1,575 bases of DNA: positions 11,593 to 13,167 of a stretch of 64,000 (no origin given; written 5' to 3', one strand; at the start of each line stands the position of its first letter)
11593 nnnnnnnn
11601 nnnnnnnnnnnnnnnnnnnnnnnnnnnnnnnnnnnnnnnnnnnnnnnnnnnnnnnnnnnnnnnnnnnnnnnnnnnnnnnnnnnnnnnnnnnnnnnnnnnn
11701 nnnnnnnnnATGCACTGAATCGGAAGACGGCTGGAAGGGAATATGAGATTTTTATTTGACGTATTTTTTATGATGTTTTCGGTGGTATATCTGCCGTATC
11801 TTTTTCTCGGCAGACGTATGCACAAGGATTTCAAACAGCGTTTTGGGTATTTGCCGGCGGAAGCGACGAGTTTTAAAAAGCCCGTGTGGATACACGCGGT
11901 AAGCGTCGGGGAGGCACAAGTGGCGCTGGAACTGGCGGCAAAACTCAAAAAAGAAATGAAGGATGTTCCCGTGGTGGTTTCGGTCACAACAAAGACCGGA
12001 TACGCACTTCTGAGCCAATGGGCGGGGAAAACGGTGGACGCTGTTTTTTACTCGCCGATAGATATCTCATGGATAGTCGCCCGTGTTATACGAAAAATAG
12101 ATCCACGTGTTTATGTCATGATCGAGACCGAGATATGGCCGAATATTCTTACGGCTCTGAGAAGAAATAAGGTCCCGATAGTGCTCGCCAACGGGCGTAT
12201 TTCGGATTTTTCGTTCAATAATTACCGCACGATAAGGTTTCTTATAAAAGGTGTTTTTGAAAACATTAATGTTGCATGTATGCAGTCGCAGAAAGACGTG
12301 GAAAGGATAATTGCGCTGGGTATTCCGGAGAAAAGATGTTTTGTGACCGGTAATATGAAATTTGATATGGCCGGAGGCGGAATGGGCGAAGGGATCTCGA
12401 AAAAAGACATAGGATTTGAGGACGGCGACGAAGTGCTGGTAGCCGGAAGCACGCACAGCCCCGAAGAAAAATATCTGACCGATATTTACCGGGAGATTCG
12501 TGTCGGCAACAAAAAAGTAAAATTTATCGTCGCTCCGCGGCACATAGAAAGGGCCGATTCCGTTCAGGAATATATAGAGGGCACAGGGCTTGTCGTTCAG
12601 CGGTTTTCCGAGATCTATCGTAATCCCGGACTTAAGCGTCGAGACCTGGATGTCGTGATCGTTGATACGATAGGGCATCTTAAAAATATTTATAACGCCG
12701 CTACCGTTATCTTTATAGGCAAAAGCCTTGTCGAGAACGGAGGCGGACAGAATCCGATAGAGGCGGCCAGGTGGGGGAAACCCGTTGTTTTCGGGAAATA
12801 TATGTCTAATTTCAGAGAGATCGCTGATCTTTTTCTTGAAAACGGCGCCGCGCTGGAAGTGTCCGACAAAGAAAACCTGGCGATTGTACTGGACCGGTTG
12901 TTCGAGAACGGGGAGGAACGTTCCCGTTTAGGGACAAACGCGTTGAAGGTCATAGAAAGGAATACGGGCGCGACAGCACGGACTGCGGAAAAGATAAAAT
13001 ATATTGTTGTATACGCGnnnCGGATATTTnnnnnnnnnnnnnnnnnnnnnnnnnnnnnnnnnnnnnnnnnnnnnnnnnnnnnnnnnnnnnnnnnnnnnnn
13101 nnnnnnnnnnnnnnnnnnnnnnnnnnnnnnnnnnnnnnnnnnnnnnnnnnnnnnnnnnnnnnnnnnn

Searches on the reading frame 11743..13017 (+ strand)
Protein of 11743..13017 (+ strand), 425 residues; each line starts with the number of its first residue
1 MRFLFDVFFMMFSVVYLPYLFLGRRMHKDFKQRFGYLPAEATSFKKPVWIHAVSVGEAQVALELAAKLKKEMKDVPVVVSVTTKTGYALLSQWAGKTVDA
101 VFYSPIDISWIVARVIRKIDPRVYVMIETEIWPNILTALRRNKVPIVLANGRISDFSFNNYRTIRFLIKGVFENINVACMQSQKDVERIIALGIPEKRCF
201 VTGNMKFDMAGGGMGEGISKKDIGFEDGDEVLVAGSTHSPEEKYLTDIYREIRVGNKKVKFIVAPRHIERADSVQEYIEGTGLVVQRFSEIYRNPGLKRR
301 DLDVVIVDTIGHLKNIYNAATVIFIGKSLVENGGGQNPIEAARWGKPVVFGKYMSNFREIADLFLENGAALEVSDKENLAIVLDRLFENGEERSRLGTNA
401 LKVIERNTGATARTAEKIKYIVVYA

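Call 44: search_protein_families(library=pfam, proteins=[window:11743-13017:+], max_evalue=0.000001)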
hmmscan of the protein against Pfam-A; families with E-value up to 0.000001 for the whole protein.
window:11743-13017:+ (425 aa): 2 families
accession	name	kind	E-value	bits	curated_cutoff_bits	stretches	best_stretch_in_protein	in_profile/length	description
PF04413.22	Glycos_transf_N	-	3.8e-58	196.4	23.9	1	29-209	2-179/179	3-Deoxy-D-manno-octulosonic-acid transferase (kdotransferase)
PF00534.26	Glycos_transf_1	-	9.5e-08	32.2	26.4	1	313-402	86-171/172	Glycosyl transferases group 1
